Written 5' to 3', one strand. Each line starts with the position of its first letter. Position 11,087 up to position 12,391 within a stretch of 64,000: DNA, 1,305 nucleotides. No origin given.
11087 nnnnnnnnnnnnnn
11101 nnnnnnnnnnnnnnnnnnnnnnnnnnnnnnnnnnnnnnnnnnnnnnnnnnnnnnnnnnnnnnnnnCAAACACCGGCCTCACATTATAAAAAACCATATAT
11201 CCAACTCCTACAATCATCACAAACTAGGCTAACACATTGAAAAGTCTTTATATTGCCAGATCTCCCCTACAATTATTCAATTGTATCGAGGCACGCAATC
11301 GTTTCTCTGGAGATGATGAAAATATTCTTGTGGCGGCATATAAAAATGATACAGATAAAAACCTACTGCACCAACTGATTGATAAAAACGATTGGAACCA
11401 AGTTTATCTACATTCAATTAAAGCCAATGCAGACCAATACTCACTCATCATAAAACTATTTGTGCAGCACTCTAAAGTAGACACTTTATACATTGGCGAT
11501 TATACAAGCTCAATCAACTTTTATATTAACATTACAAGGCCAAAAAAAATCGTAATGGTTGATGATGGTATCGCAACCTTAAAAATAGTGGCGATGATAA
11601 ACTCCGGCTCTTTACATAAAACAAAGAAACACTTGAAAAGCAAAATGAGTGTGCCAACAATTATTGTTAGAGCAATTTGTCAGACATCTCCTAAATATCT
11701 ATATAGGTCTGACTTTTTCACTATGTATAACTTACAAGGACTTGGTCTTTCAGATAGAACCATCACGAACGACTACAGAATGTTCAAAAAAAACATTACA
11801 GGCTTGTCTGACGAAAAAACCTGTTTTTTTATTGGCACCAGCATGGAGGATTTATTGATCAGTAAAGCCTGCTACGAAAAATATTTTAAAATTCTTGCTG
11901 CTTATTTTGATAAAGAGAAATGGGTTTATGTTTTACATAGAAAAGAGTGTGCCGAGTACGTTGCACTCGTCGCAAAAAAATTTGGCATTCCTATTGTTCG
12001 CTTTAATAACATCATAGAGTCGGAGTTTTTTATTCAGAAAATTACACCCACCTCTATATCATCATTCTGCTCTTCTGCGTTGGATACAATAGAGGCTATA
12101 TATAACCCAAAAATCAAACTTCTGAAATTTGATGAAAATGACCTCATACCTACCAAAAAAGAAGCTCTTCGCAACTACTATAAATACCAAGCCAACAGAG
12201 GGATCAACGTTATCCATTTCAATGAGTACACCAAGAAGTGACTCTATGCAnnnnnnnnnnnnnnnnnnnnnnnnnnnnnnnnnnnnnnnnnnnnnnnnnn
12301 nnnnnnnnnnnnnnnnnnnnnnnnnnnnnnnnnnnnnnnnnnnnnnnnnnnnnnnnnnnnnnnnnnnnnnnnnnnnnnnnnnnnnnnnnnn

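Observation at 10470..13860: AT-rich insert in the LPS/pseudaminic-acid locus carrying a family-2 sulfotransferase and two orphan transferase-like genes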

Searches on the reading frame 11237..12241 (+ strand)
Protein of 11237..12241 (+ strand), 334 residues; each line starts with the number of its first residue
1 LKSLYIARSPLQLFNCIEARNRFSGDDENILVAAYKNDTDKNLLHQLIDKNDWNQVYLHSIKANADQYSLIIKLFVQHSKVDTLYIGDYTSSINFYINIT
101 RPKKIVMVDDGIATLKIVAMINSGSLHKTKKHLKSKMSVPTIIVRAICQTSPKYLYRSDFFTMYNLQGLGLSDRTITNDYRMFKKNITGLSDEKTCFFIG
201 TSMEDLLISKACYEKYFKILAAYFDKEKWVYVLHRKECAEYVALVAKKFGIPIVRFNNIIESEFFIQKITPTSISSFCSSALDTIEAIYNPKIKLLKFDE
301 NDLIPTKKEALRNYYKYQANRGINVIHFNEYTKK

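Call 4: search_protein_families(library=pfam, proteins=[window:11237-12241:+], max_evalue=0.01)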
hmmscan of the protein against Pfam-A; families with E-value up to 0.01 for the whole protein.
window:11237-12241:+ (334 aa): 0 families

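Call 5: search_protein_families(library=ncbifam, proteins=[window:11237-12241:+], max_evalue=0.01)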
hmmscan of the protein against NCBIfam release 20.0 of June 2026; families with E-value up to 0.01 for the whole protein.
window:11237-12241:+ (334 aa): 0 families

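Call 8: search_solved_structures(query=window:11237-12241:+, max_evalue=10, show_alignments=2)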
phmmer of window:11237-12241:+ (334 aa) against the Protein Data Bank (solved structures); distinct sequences matched with E-value up to 10: 0.

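Call 11: find_homologous_proteins(query=window:11237-12241:+)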
Query window:11237-12241:+ (334 aa): 10 proteins with E <= 0.001 among 634 candidates.
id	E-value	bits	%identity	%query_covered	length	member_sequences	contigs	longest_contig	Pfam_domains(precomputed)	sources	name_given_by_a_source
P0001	2.2e-219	745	100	100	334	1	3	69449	-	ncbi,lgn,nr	ncbi:MAG: alpha-2,8-polysialyltransferase family protein [Gammaproteobacteria bacterium]|nr:alpha-2,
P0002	2.7e-171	587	77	100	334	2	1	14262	-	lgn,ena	-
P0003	1.2e-56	211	36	95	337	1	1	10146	-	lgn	-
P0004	5.4e-54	202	34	98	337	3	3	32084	-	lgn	-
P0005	2.8e-52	196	32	98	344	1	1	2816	-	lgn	-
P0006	5.7e-49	185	30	97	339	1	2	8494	-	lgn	-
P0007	1.4e-46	177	35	98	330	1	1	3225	-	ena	-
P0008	4.1e-45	173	33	97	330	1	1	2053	-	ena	-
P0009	2.8e-44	170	32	98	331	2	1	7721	-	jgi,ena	-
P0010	6.4e-26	110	28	86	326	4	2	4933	-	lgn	-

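Call 16: search_protein_families(library=pfam, alignment_id=A1, max_evalue=10)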
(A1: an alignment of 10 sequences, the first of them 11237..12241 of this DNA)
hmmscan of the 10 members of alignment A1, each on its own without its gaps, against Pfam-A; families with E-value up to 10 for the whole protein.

A. member 1, window:11237-12241:+ (334 aa): 2 families
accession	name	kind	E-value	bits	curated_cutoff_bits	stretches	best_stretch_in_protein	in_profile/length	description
PF02732.21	ERCC4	-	0.12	12.7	24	1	81-268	24-139/140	ERCC4 domain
PF24390.1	PRTase-CE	-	0.24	11.7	27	1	39-158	49-158/253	PRTase-CE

B. families by the number of members that match (of 10 scanned): 8 families
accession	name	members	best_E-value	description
PF24390.1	PRTase-CE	2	0.1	PRTase-CE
PF16022.11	DUF4783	1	0.012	Domain of unknown function (DUF4783)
PF07922.17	Glyco_transf_52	1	0.029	Glycosyltransferase family 52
PF03583.20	LIP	1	0.049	Secretory lipase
PF02732.21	ERCC4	1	0.12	ERCC4 domain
PF25081.1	CC142_N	1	0.15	CC142 N-terminal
PF03979.19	Sigma70_r1_1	1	0.17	Sigma-70 factor, region 1.1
PF17905.7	KH_GLD-3_4th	1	0.24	GLD-3 4th KH domain (aka KH5)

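Call 21: find_encoding_contigs(protein=P0002, flank=10000, max_places=2)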
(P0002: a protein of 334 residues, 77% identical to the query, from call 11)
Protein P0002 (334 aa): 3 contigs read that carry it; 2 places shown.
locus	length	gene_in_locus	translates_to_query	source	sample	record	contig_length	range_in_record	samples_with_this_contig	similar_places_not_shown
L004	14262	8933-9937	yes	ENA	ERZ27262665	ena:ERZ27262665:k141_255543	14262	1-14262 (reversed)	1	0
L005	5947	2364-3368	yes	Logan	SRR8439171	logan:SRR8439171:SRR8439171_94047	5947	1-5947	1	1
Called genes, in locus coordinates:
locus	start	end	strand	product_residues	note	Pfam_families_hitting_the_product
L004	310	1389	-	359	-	PF22660:RS_preATP-grasp-like, PF02222:ATP-grasp, PF17769:PurK_C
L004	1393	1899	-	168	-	PF00731:AIRC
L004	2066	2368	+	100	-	PF12823:DUF3817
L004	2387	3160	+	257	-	PF01209:Ubie_methyltran (weak), PF05175:MTS (weak), PF13489:Methyltransf_23, PF13847:Methyltransf_31, PF08241:Methyltransf_11, PF08242:Methyltransf_12, PF13649:Methyltransf_25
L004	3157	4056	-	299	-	PF01171:ATP_bind_3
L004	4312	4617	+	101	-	-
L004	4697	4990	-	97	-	-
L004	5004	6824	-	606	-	PF13522:GATase_6, PF13537:GATase_7, PF00733:Asn_synthase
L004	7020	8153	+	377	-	PF13439:Glyco_transf_4, PF13579:Glyco_trans_4_4, PF20706:GT4-conflict (faint), PF00534:Glycos_transf_1, PF13692:Glyco_trans_1_4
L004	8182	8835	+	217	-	PF03567:Sulfotransfer_2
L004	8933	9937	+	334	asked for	-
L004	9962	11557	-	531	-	PF27859:LIC12162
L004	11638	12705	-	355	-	PF03102:NeuB, PF08666:SAF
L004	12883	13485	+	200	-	PF13302:Acetyltransf_3, PF13420:Acetyltransf_4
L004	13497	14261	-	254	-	?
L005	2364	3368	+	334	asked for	-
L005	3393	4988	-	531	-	PF27859:LIC12162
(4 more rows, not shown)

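Call 24: find_encoding_contigs(protein=P0004, flank=10000, max_places=2)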
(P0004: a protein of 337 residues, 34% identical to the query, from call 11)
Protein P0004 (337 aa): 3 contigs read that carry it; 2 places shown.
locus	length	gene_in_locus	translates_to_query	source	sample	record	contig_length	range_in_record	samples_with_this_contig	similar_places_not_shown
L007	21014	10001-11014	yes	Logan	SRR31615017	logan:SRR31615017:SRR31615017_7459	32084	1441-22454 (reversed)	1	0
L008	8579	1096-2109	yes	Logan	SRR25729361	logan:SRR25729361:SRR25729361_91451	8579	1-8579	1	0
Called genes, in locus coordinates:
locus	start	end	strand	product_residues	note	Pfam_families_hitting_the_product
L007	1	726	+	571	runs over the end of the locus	PF00664:ABC_membrane, PF00005:ABC_tran, PF02463:SMC_N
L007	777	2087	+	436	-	PF04413:Glycos_transf_N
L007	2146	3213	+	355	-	PF02606:LpxK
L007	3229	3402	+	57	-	PF03966:Trm112p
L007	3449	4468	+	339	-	PF00106:adh_short (weak), PF01073:3Beta_HSD, PF01370:Epimerase, PF02719:Polysacc_synt_2, PF04321:RmlD_sub_bind, PF07993:NAD_binding_4, PF13460:NAD_binding_10, PF16363:GDP_Man_Dehyd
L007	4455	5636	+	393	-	PF01041:DegT_DnrJ_EryC1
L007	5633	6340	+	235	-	PF02348:CTP_transf_3, PF12804:NTP_transf_3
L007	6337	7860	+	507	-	PF04101:Glyco_tran_28_C (weak), PF13302:Acetyltransf_3, PF00583:Acetyltransf_1, PF13523:Acetyltransf_8 (faint)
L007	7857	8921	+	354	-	PF03102:NeuB, PF08666:SAF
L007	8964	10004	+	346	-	PF07388:A-2_8-polyST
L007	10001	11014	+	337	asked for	-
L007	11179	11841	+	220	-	PF01522:Polysacc_deac_1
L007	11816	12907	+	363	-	PF13439:Glyco_transf_4, PF13579:Glyco_trans_4_4, PF20706:GT4-conflict, PF00534:Glycos_transf_1, PF13692:Glyco_trans_1_4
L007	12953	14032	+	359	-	PF01075:Glyco_transf_9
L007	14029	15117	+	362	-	PF13439:Glyco_transf_4, PF13579:Glyco_trans_4_4, PF00534:Glycos_transf_1, PF13692:Glyco_trans_1_4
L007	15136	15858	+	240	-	PF00535:Glycos_transf_2, PF13641:Glyco_tranf_2_3 (weak)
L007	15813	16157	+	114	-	PF07578:LAB_N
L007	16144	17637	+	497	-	PF02366:PMT, PF13231:PMT_2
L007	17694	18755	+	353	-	PF01075:Glyco_transf_9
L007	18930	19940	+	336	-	PF01073:3Beta_HSD, PF01370:Epimerase, PF02719:Polysacc_synt_2, PF04321:RmlD_sub_bind, PF07993:NAD_binding_4 (faint), PF13460:NAD_binding_10 (weak), PF16363:GDP_Man_Dehyd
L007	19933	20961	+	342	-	PF04321:RmlD_sub_bind, PF05368:NmrA, PF01073:3Beta_HSD, PF01370:Epimerase, PF02719:Polysacc_synt_2, PF07993:NAD_binding_4 (faint), PF13460:NAD_binding_10, PF16363:GDP_Man_Dehyd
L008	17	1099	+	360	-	PF07388:A-2_8-polyST (weak)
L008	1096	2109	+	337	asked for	-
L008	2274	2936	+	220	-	PF01522:Polysacc_deac_1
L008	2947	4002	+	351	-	PF13439:Glyco_transf_4, PF13579:Glyco_trans_4_4, PF20706:GT4-conflict, PF00534:Glycos_transf_1, PF13692:Glyco_trans_1_4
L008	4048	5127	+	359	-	PF01075:Glyco_transf_9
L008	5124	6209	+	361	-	PF13439:Glyco_transf_4, PF13579:Glyco_trans_4_4, PF00534:Glycos_transf_1, PF13692:Glyco_trans_1_4, PF13524:Glyco_trans_1_2 (weak)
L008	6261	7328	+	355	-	PF01075:Glyco_transf_9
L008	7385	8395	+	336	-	PF01073:3Beta_HSD, PF01370:Epimerase, PF02719:Polysacc_synt_2, PF04321:RmlD_sub_bind, PF07993:NAD_binding_4 (faint), PF13460:NAD_binding_10, PF16363:GDP_Man_Dehyd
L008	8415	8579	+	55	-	?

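Call 25: find_encoding_contigs(protein=P0009, flank=10000, max_places=2)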
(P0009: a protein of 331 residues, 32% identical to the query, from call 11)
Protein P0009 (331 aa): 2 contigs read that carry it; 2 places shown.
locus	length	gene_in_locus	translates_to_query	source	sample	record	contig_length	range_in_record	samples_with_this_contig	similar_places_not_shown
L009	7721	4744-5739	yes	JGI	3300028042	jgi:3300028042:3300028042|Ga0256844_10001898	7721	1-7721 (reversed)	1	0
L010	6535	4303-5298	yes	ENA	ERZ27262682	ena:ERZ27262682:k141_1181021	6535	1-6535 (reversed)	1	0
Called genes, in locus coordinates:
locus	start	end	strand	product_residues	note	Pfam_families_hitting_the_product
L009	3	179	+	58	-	?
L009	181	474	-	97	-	PF00034:Cytochrom_C, PF13442:Cytochrome_CBB3 (weak)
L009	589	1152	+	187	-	PF07437:YfaZ (weak)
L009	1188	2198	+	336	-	PF00106:adh_short, PF01073:3Beta_HSD, PF01370:Epimerase, PF02719:Polysacc_synt_2, PF04321:RmlD_sub_bind, PF05368:NmrA (faint), PF08659:KR, PF16363:GDP_Man_Dehyd, +1 more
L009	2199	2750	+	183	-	PF08645:PNK3P, PF13419:HAD_2 (faint), PF13242:Hydrolase_like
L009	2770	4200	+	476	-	PF00294:PfkB, PF01467:CTP_transf_like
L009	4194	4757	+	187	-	PF13580:SIS_2, PF01380:SIS (weak)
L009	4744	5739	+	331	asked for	-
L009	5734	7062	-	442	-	PF05159:Capsule_synth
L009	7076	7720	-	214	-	?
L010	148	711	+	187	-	PF07437:YfaZ (weak)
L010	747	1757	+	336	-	PF00106:adh_short, PF01073:3Beta_HSD, PF01370:Epimerase, PF02719:Polysacc_synt_2, PF04321:RmlD_sub_bind, PF05368:NmrA (faint), PF08659:KR, PF16363:GDP_Man_Dehyd, +1 more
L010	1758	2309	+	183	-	PF08645:PNK3P, PF13419:HAD_2 (faint), PF13242:Hydrolase_like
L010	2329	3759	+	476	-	PF00294:PfkB, PF01467:CTP_transf_like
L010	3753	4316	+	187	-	PF13580:SIS_2, PF01380:SIS (weak)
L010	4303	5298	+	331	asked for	-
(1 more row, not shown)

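Call 26: find_encoding_contigs(protein=P0003, flank=10000, max_places=2)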
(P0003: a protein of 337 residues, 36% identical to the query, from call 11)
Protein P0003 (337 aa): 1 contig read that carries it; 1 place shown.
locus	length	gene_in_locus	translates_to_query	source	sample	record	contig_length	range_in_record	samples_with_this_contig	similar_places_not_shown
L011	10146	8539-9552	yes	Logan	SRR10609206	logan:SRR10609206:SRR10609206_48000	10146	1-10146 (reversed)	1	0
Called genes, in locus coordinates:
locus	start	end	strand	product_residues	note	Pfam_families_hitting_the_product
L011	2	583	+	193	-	?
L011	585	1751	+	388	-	PF01041:DegT_DnrJ_EryC1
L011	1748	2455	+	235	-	PF02348:CTP_transf_3, PF12804:NTP_transf_3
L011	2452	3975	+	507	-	PF04101:Glyco_tran_28_C (weak), PF13523:Acetyltransf_8 (faint), PF13302:Acetyltransf_3, PF00583:Acetyltransf_1, PF13508:Acetyltransf_7 (faint)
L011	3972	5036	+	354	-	PF03102:NeuB, PF08666:SAF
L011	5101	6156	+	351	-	PF07388:A-2_8-polyST (weak)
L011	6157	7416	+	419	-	PF04932:Wzy_C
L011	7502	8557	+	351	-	PF07388:A-2_8-polyST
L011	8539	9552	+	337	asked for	-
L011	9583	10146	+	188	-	?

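Call 27: predict_structure(alignment_id=A1)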
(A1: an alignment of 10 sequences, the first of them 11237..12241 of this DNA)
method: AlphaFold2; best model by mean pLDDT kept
length: 334 residues; sequences in the alignment: 10
mean_pLDDT: 87.0   pTM: 0.83
mean pLDDT of the five models: 87.0, 86.7, 85.7, 84.5, 83.6
residues with pLDDT >= 90: 179; 70-90: 130; 50-70: 19; < 50: 6
segments of 3 or more residues with pLDDT < 50: 130-134
pLDDT, mean of each block of 10 residues (from residue 1): 91 93 86 89 90 91 80 86 87 83 91 82 69 54 65 87 83 88 89 95 93 95 93 91 95 92 91 94 92 95 94 92 88 64
secondary structure, 60 per line:
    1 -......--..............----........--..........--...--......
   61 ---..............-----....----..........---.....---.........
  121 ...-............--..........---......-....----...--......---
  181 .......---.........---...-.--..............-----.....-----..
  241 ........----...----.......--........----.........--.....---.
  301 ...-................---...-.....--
elements in order: E2-7 H10-23 E28-35 H38-47 E55-60 H64-77 E83-86 H91-100 E104-108 H112-123 H125-136 H139-148 H152-157 E159-162 E175-177 H181-187 E191-199 H210-223 E229-233 H239-248 E253-255 H260-266 E269-276 H281-289 E292-296 H305-320 E324-326 H328-332

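Call 30: search_solved_structures(query=A1, max_evalue=10, show_alignments=3)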
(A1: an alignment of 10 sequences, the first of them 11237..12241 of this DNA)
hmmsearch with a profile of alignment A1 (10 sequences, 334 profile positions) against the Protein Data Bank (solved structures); distinct sequences matched with E-value up to 10: 1.
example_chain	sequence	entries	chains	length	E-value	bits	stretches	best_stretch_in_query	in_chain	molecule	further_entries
3cea_A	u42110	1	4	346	0.3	13.6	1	47-127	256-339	Myo-inositol 2-dehydrogenase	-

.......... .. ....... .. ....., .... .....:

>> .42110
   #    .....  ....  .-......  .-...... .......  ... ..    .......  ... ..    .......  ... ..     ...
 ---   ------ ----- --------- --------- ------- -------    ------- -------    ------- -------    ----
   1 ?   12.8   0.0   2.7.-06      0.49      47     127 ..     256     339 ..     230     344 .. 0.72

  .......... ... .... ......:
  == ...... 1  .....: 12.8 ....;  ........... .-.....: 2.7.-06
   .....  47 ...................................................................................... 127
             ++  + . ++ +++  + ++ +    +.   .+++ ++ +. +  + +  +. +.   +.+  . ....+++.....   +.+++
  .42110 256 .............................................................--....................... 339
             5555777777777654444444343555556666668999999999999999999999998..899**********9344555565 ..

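Call 72: search_protein_representatives(alignment_id=A1)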
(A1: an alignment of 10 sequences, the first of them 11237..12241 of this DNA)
Query: 10 sequences, 334 profile positions. Proteins with E-value up to 0.001 (for the whole library): 2233; up to 1e-10: 1412; up to 1e-30: 248. The best 150 are listed.
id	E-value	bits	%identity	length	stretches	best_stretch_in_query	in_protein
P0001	1.4e-139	481.5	-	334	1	1-333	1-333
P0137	1.9e-125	435.0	-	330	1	2-332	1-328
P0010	5.0e-109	381.0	-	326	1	2-329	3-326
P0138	2.2e-107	375.6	-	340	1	2-326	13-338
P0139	3.1e-98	345.5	-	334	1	2-325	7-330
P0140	9.8e-93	327.5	-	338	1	2-327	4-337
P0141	6.5e-83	295.2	-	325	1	2-324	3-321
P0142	3.5e-79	282.9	-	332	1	4-325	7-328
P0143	7.2e-76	272.0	-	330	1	2-328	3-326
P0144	1.8e-75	270.8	-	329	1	2-327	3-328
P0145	5.6e-75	269.1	-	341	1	3-329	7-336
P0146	1.4e-73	264.5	-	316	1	2-328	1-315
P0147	2.5e-71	257.1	-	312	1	3-291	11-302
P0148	3.2e-71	256.8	-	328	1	2-328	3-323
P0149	4.9e-71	256.2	-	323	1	4-327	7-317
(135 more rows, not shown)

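Call 74: search_protein_families(library=pfam, alignment_id=A5, max_evalue=0.01)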
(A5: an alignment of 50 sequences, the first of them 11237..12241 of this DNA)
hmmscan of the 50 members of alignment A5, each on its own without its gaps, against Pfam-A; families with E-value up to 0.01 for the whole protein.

A. member 1, window:11237-12241:+ (334 aa): 0 families

B. families by the number of members that match (of 50 scanned): 4 families
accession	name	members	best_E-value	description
PF07388.17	A-2_8-polyST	22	1.8e-14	Alpha-2,8-polysialyltransferase (POLYST)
PF07922.17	Glyco_transf_52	6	1.7e-06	Glycosyltransferase family 52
PF24225.1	DUF7441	1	0.00042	Domain of unknown function (DUF7441)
PF17190.9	RecG_N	1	0.0027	RecG N-terminal helical domain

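Call 75: search_solved_structures(query=A5, max_evalue=1, show_alignments=2)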
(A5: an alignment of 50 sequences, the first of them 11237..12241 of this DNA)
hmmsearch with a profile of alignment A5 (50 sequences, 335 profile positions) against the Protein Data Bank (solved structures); distinct sequences matched with E-value up to 1: 0.

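Call 97: list_cluster_members(proteins=[P0001, P0011, P0017])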
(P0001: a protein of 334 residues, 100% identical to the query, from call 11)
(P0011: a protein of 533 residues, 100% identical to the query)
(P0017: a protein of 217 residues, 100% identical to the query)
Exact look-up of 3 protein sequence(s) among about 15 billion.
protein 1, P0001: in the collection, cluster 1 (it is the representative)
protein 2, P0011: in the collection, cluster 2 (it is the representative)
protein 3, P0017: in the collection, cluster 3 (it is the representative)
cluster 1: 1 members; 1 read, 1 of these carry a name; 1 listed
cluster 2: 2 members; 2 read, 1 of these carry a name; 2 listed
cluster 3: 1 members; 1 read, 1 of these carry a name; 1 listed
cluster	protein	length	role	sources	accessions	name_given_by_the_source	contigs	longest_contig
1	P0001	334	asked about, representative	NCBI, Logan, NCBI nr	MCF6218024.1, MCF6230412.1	MAG: alpha-2,8-polysialyltransferase family protein [Gammaproteobacteria bacterium] | alpha-2,8-polysialyltransferase family protein [Gammaproteobacteria bacterium]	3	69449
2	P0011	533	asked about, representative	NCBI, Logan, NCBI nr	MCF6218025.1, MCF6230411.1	MAG: hypothetical protein L3J62_06410 [Gammaproteobacteria bacterium] | hypothetical protein [Gammaproteobacteria bacterium]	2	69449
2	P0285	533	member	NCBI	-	-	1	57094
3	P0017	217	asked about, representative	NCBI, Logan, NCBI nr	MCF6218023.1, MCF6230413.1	MAG: sulfotransferase family protein [Gammaproteobacteria bacterium] | sulfotransferase family protein [Gammaproteobacteria bacterium]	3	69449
